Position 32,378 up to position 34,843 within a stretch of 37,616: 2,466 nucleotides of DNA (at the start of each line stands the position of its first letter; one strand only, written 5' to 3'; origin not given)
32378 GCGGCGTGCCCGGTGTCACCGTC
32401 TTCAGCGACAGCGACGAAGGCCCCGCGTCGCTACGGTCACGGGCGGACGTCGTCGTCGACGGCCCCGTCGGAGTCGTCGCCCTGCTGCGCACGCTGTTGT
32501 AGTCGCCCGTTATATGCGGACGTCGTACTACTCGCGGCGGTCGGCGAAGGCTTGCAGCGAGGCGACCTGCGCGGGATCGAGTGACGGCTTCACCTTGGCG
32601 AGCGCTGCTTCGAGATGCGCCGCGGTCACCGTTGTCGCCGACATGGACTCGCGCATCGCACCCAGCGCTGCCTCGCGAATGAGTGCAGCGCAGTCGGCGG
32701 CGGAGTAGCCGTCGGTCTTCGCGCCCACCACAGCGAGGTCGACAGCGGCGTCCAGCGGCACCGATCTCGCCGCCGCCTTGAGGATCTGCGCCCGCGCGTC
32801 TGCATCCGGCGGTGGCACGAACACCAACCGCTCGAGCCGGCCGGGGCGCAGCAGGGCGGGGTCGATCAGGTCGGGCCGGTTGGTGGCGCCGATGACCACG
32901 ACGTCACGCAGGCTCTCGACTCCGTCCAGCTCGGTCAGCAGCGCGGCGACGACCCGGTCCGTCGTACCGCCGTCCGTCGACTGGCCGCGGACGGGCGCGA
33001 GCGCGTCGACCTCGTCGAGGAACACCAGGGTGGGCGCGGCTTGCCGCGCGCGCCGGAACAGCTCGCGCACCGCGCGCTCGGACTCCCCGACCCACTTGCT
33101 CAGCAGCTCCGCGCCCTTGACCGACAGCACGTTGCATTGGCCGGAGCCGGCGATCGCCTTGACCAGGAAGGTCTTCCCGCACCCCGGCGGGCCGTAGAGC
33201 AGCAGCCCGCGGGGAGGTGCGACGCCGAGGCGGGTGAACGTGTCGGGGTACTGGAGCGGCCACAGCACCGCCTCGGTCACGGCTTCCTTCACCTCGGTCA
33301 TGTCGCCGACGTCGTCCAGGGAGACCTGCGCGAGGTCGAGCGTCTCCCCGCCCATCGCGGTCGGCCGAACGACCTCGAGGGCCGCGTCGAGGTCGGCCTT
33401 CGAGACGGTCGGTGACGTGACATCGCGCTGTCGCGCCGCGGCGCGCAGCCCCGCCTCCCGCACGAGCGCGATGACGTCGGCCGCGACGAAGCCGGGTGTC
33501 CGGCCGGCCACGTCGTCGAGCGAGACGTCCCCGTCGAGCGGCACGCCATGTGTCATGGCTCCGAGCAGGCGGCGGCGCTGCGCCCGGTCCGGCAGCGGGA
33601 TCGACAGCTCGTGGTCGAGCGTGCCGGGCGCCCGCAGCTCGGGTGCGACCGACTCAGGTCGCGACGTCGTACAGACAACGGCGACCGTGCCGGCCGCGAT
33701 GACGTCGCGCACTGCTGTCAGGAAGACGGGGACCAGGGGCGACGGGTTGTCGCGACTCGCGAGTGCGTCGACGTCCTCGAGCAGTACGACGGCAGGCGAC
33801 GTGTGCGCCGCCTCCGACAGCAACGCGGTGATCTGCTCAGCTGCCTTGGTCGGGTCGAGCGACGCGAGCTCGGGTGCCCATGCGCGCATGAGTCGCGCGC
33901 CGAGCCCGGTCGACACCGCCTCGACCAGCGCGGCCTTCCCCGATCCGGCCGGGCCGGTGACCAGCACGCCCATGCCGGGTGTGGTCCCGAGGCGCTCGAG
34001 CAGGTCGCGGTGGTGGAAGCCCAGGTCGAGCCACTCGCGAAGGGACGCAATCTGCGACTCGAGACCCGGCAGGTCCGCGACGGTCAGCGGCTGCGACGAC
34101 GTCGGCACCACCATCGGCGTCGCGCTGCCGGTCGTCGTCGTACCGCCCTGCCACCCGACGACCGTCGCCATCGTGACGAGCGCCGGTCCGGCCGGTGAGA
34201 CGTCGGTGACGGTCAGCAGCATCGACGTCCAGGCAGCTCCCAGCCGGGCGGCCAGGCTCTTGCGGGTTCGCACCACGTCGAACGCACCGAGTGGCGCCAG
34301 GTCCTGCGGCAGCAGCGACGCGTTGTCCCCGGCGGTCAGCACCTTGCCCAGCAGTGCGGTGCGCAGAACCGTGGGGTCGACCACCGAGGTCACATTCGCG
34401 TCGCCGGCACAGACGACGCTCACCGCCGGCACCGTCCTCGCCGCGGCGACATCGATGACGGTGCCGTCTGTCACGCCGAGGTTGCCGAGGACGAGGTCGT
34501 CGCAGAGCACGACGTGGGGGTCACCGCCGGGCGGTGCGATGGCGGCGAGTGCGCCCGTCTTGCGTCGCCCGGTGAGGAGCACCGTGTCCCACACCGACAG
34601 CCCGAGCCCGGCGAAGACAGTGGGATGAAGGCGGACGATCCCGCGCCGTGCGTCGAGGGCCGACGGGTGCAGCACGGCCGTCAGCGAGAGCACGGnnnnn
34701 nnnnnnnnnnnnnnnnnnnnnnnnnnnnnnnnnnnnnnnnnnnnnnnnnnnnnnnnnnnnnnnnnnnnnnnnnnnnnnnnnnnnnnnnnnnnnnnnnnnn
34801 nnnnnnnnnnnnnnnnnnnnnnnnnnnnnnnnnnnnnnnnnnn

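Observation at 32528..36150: otsA translationally coupled to a Cdc48/VCP-like double-ring AAA ATPase whose D1 domain is degenerate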

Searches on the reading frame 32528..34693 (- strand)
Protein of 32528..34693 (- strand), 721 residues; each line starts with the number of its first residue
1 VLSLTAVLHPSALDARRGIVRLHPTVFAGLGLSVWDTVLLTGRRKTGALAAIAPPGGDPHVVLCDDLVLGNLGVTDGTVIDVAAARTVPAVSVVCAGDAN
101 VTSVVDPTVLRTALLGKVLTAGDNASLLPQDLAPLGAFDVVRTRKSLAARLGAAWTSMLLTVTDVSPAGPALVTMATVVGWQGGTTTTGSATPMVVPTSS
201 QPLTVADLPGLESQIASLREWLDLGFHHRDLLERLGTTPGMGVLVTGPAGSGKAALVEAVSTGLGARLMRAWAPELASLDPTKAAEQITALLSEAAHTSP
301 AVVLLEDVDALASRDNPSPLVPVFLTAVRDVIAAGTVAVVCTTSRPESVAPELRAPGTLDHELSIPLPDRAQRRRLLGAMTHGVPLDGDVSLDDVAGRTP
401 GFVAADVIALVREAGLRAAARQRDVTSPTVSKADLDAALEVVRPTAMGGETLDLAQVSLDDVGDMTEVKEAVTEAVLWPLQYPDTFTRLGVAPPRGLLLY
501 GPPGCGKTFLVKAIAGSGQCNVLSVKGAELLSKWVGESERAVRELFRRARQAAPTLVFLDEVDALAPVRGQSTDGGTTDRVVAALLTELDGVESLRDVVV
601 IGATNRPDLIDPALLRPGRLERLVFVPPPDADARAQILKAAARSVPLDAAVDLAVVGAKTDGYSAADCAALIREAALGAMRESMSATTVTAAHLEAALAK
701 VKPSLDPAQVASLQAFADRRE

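Call 6: search_protein_families(library=pfam, proteins=[window:32528-34693:-])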
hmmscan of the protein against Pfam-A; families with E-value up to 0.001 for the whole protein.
window:32528-34693:- (721 aa): 16 families
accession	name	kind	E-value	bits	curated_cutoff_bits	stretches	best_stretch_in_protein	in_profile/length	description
PF00004.35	AAA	-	4.4e-60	202.3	21.2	2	497-627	1-130/131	ATPase family associated with various cellular activities (AAA)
PF17862.7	AAA_lid_3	-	1.7e-21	75.8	27.2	2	651-695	2-44/45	AAA+ lid domain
PF13191.12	AAA_16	-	2.5e-10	41.6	32.6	1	494-594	24-129/167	AAA ATPase domain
PF02359.24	CDC48_N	-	1.1e-08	35.6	35.1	1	14-85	11-83/85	Cell division protein 48 (CDC48), N-terminal domain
PF07728.20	AAA_5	-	4.8e-07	30.3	22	1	497-614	2-135/139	AAA domain (dynein-related subfamily)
PF13401.12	AAA_22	-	4.8e-06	27.4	27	0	497-515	8-26/130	AAA domain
PF05729.18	NACHT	-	5.8e-06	26.7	26.7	0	497-515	3-21/167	NACHT domain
PF13245.12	AAA_19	-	1e-05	26.1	25.1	0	496-563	13-75/134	AAA domain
PF13555.12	AAA_29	-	1.9e-05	24.8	27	0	242-262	23-44/61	P-loop containing region of AAA domain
PF06068.19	TIP49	-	2.2e-05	24.3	23.8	0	238-267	48-77/347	TIP49 P-loop domain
PF01637.24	ATPase_2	-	6.6e-05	23.3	33.2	0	497-515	23-41/225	ATPase domain predominantly from Archaea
PF05496.18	RuvB_N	-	8.2e-05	22.9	27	0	497-528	36-67/159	Holliday junction DNA helicase RuvB P-loop domain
PF13173.12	AAA_14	-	0.0001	22.7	27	1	497-564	5-73/129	AAA domain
PF03215.21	Rad17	-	0.00013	22.4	23.8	0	493-515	44-66/186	Rad17 P-loop domain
PF00005.33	ABC_tran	-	0.00035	21.6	25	0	496-544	13-63/137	ABC transporter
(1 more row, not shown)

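Call 7: search_protein_families(library=ncbifam, proteins=[window:32528-34693:-])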
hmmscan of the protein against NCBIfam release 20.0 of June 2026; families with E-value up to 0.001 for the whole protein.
window:32528-34693:- (721 aa): 26 families (the best 25 are shown)
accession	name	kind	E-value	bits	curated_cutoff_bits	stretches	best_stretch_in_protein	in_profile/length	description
TIGR01243.1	CDC48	subfamily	6.2e-153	510.8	802.65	1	14-705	13-714/733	CDC48 family AAA ATPase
NF003069.1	PRK03992.1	subfamily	2e-107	359.6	500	2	453-702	124-373/379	proteasome-activating nucleotidase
TIGR01242.2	TIGR01242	subfamily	7.4e-105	350.9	500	2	445-702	99-356/362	proteasome-activating nucleotidase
TIGR01241.2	FtsH_fam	equivalog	1.8e-93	314.3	600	2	455-701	157-402/598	ATP-dependent zinc metalloprotease FtsH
NF047747.1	PrtsmActNtasePan2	equivalog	1.8e-89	300.8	700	2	450-702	141-393/397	proteasome-activating nucleotidase Pan2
NF047748.1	PrtsmActNtasePan1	equivalog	6.5e-81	272.4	750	2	454-707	142-395/405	proteasome-activating nucleotidase Pan1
TIGR03689.1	pup_AAA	equivalog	1.2e-74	251.9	504.75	2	454-690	176-423/512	proteasome ATPase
NF008004.0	PRK10733.1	equivalog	3.5e-74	250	1008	2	453-685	145-378/644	ATP-dependent zinc metalloprotease FtsH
NF041006.2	cell_div_CdvC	equivalog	2.2e-65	221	650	2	455-716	98-364/370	cell division protein CdvC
NF042959.1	IteA_antiphage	equivalog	5e-42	144.4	510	2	478-684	109-305/367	anti-phage ATPase IteA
NF003229.0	PRK04195.1-5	equivalog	1.2e-13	50.6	280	2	491-577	41-123/413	replication factor C large subunit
NF003226.0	PRK04195.1-1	equivalog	1.2e-07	31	588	0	490-566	36-112/405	replication factor C large subunit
NF003230.0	PRK04195.1-6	equivalog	8e-07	28.1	441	1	494-577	39-118/494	replication factor C large subunit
TIGR03922.1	T7SS_EccA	equivalog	1.7e-06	26.9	466.65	1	496-608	314-427/557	type VII secretion AAA-ATPase EccA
TIGR03420.1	DnaA_homol_Hda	equivalog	1.2e-05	25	194.8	0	495-567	39-104/226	DnaA regulatory inactivator Hda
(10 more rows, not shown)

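Call 8: search_solved_structures(query=window:32528-34693:-, show_alignments=2, max_evalue=1e-20)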
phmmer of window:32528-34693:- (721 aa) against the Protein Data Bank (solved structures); distinct sequences matched with E-value up to 1e-20: 266 (the best 60 are shown).
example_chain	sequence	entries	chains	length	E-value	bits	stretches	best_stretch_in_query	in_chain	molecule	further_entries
5e7p_A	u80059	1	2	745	2.9e-204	683.6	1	2-720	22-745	Cell division control protein Cdc48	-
5vc7_A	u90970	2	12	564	2.2e-149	502.3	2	392-710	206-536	VCP-like ATPase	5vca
5g4g_A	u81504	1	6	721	6.1e-149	500.8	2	392-709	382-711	VCP-LIKE ATPASE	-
5g4f_A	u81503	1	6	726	7.9e-149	500.4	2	392-709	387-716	VCP-LIKE ATPASE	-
7wd3_A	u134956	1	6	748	2.1e-131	442.8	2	392-718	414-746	ATPase family gene 2 protein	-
9m4n_A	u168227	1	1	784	2.2e-131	442.7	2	428-685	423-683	Cell division control protein 48 homolog A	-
7nku_A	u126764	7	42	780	2.6e-131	442.5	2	392-718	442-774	ATPase family gene 2 protein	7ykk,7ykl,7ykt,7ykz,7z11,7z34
9m3v_A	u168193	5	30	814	2.7e-131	442.5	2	428-685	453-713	Cell division control protein 48 homolog A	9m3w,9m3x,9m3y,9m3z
6oaa_B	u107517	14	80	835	6.6e-131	441.2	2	438-692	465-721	Cell division control protein 48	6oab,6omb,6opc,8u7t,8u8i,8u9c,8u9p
8dar_A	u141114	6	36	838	6.7e-131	441.1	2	438-692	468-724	Cell division control protein 48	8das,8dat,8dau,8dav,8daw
5c18_A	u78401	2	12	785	8e-131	440.9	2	428-717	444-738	Transitional endoplasmic reticulum ATPase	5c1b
6oa9_A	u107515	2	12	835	1.6e-130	439.9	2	438-692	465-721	Cell division control protein 48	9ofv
7wbb_A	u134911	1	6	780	1.6e-130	439.9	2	392-718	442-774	AFG2 isoform 1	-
7rlf_A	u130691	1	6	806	2.4e-130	439.3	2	428-686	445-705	Transitional endoplasmic reticulum ATPase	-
7rld_A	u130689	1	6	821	2.6e-130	439.2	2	428-686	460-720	Transitional endoplasmic reticulum ATPase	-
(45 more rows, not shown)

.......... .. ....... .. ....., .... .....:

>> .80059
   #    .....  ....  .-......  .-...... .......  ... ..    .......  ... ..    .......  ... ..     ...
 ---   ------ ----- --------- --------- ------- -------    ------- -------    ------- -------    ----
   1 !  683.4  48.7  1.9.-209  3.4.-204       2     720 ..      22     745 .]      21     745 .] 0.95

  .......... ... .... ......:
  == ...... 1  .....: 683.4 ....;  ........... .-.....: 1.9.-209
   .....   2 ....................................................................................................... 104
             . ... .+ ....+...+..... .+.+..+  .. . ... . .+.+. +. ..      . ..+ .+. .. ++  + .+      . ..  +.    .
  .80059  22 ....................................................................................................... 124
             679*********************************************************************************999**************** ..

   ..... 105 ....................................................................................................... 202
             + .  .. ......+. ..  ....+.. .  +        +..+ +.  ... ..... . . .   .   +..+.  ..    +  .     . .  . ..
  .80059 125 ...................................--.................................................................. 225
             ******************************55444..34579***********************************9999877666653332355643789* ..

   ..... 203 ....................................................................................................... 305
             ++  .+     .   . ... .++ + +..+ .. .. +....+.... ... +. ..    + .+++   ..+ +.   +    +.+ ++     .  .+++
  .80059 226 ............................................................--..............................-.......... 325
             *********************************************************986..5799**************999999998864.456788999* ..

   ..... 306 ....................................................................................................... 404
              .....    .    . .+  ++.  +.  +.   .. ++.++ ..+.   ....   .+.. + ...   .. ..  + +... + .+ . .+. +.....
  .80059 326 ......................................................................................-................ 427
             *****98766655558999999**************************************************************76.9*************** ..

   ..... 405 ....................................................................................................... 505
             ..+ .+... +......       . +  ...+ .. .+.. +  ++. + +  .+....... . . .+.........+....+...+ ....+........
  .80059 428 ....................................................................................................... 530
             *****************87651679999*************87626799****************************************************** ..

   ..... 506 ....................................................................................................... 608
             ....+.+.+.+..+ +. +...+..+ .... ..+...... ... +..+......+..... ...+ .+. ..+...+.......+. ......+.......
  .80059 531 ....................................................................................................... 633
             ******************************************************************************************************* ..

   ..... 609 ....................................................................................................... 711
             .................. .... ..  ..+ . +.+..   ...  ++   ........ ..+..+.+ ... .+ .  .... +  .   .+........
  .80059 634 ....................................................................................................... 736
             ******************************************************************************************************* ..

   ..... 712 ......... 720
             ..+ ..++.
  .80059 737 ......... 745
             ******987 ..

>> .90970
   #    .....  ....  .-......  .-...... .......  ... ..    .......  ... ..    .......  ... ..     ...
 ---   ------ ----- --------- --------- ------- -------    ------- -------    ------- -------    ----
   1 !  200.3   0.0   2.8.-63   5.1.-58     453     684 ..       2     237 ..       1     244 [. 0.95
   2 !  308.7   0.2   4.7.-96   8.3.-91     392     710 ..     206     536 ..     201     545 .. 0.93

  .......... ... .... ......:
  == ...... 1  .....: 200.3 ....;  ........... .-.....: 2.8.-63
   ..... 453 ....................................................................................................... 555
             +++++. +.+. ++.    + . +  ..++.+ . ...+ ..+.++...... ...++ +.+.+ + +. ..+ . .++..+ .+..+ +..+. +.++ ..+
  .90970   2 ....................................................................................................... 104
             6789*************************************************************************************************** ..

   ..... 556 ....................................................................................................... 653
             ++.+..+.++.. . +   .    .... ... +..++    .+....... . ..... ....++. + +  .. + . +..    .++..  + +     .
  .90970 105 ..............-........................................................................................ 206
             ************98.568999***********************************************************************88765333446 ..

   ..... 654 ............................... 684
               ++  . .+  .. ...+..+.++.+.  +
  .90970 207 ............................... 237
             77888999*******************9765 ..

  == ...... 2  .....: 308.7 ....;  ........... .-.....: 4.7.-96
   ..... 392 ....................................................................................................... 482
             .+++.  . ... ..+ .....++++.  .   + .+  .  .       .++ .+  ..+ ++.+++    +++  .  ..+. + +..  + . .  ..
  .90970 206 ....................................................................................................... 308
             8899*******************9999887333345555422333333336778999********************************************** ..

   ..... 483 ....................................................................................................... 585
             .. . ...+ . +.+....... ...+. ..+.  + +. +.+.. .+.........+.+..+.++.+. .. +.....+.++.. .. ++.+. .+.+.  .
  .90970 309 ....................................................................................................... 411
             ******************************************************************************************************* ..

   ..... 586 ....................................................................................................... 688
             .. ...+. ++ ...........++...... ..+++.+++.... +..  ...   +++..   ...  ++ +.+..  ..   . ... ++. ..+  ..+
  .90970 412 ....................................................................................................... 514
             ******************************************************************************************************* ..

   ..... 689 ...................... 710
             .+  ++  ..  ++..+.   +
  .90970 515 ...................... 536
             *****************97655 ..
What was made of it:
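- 5e7p at E 3e-204 over the full length (call 8). The Msm0858 alignment starts at query residue 2 (call 8).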

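Call 9: find_homologous_proteins(query=window:32528-34693:-, max_evalue=1e-30)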
Query window:32528-34693:- (721 aa): 4209 proteins with E <= 1e-30 among 8000 candidates; the best 120 are listed.
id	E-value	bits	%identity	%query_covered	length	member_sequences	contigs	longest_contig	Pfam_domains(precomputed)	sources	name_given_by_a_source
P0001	0.0e+0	1404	93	100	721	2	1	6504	PF13173.13,PF06068.20,PF02359.25,PF13245.13,PF05729.19,PF13555.13,PF00004.36,PF13401.13,PF17862.8,PF07728.21,PF13191.13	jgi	jgi:transitional endoplasmic reticulum ATPase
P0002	0.0e+0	1383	91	100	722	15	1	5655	PF13173.13,PF02359.25,PF13245.13,PF13555.13,PF00004.36,PF13401.13,PF17862.8,PF07728.21,PF13191.13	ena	-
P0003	0.0e+0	1372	90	99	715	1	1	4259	PF13173.13,PF02359.25,PF13245.13,PF05729.19,PF13555.13,PF00004.36,PF13401.13,PF17862.8,PF01637.25,PF07728.21,PF13191.13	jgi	jgi:transitional endoplasmic reticulum ATPase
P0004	0.0e+0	1359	88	100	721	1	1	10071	PF13173.13,PF02359.25,PF13245.13,PF05729.19,PF00004.36,PF13401.13,PF17862.8,PF07728.21,PF13191.13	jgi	jgi:transitional endoplasmic reticulum ATPase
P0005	0.0e+0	1320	86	100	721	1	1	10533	PF13173.13,PF02359.25,PF13245.13,PF05729.19,PF13555.13,PF00004.36,PF13401.13,PF17862.8,PF07728.21,PF13191.13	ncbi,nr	ncbi:MAG: Cell division protein FtsH [Frankiales bacterium]|nr:Cell division protein FtsH [Frankiale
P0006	0.0e+0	1320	86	100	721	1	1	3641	PF13173.13,PF02359.25,PF13245.13,PF05729.19,PF13555.13,PF00004.36,PF13401.13,PF17862.8,PF07728.21,PF13191.13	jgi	jgi:transitional endoplasmic reticulum ATPase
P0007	0.0e+0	1319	86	100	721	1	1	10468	PF13173.13,PF02359.25,PF13245.13,PF05729.19,PF13555.13,PF00004.36,PF13401.13,PF17862.8,PF07728.21,PF13191.13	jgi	jgi:transitional endoplasmic reticulum ATPase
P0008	0.0e+0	1312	86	100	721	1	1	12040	PF13173.13,PF02359.25,PF13245.13,PF05729.19,PF13555.13,PF00004.36,PF13401.13,PF17862.8,PF07728.21,PF13191.13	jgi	jgi:transitional endoplasmic reticulum ATPase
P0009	0.0e+0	1298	85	100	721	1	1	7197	PF13173.13,PF02359.25,PF13245.13,PF13555.13,PF00004.36,PF13401.13,PF05496.19,PF17862.8,PF01637.25,PF07728.21,PF13191.13,PF05729.19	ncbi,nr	ncbi:MAG: ATPase [Frankiales bacterium]|nr:ATPase [Frankiales bacterium]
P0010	0.0e+0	1295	85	100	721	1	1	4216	PF13173.13,PF02359.25,PF05729.19,PF13555.13,PF00004.36,PF13401.13,PF05496.19,PF17862.8,PF07728.21,PF13191.13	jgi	jgi:transitional endoplasmic reticulum ATPase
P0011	0.0e+0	1295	85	100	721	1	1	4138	PF02359.25,PF05729.19,PF13555.13,PF00004.36,PF13401.13,PF17862.8,PF07728.21,PF13191.13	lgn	-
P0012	0.0e+0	1292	85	100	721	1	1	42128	PF02359.25,PF05729.19,PF13555.13,PF00004.36,PF13401.13,PF17862.8,PF07728.21,PF13191.13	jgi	jgi:transitional endoplasmic reticulum ATPase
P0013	0.0e+0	1272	84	100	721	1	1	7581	PF13173.13,PF02359.25,PF05729.19,PF00004.36,PF13401.13,PF05496.19,PF17862.8,PF07728.21,PF13191.13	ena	-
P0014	0.0e+0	1267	83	100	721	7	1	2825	PF13173.13,PF02359.25,PF13245.13,PF05729.19,PF00004.36,PF13401.13,PF17862.8,PF07728.21,PF13191.13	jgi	jgi:transitional endoplasmic reticulum ATPase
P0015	0.0e+0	1267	83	100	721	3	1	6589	PF13173.13,PF02359.25,PF05729.19,PF13555.13,PF00004.36,PF13401.13,PF17862.8,PF07728.21,PF13191.13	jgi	jgi:transitional endoplasmic reticulum ATPase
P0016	0.0e+0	1264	83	100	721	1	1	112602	PF13173.13,PF02359.25,PF05729.19,PF13555.13,PF00004.36,PF13401.13,PF05496.19,PF17862.8,PF07728.21,PF13191.13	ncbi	ncbi:MAG: AAA family ATPase [Mycobacteriales bacterium]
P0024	0.0e+0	1192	79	100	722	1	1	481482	PF02359.25,PF13555.13,PF00004.36,PF13401.13,PF17862.8,PF07728.21,PF13191.13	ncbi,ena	-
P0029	0.0e+0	1111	75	100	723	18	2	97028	PF13173.13,PF02359.25,PF05729.19,PF13555.13,PF00004.36,PF13401.13,PF05496.19,PF17862.8,PF07728.21,PF13191.13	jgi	-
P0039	0.0e+0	1069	70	98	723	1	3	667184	PF13173.13,PF02359.25,PF13555.13,PF13671.13,PF00004.36,PF13401.13,PF05496.19,PF17862.8,PF01637.25,PF07728.21,PF03215.22,PF13191.13,PF05729.19,PF00910.29,PF25199.2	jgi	jgi:transitional endoplasmic reticulum ATPase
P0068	0.0e+0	1034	69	99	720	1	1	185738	PF09336.17,PF13173.13,PF02359.25,PF13555.13,PF00004.36,PF13401.13,PF05496.19,PF17862.8,PF01637.25,PF07728.21,PF13191.13,PF05729.19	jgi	jgi:transitional endoplasmic reticulum ATPase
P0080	0.0e+0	1026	72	99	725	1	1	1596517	PF13173.13,PF02359.25,PF01443.25,PF13245.13,PF05729.19,PF00004.36,PF13401.13,PF05673.20,PF17862.8,PF07728.21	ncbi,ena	-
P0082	0.0e+0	1025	71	99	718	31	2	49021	PF02359.25,PF05729.19,PF00004.36,PF13401.13,PF05496.19,PF17862.8,PF07728.21,PF13191.13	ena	-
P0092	0.0e+0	1020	69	98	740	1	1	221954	PF02359.25,PF13604.13,PF00004.36,PF13401.13,PF05496.19,PF17862.8,PF01637.25,PF07728.21,PF25199.2,PF13191.13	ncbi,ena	-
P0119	1.0e-297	1007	70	100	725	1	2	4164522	PF13173.13,PF02359.25,PF01443.25,PF13245.13,PF13555.13,PF00004.36,PF13401.13,PF17862.8,PF07728.21,PF13191.13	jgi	jgi:transitional endoplasmic reticulum ATPase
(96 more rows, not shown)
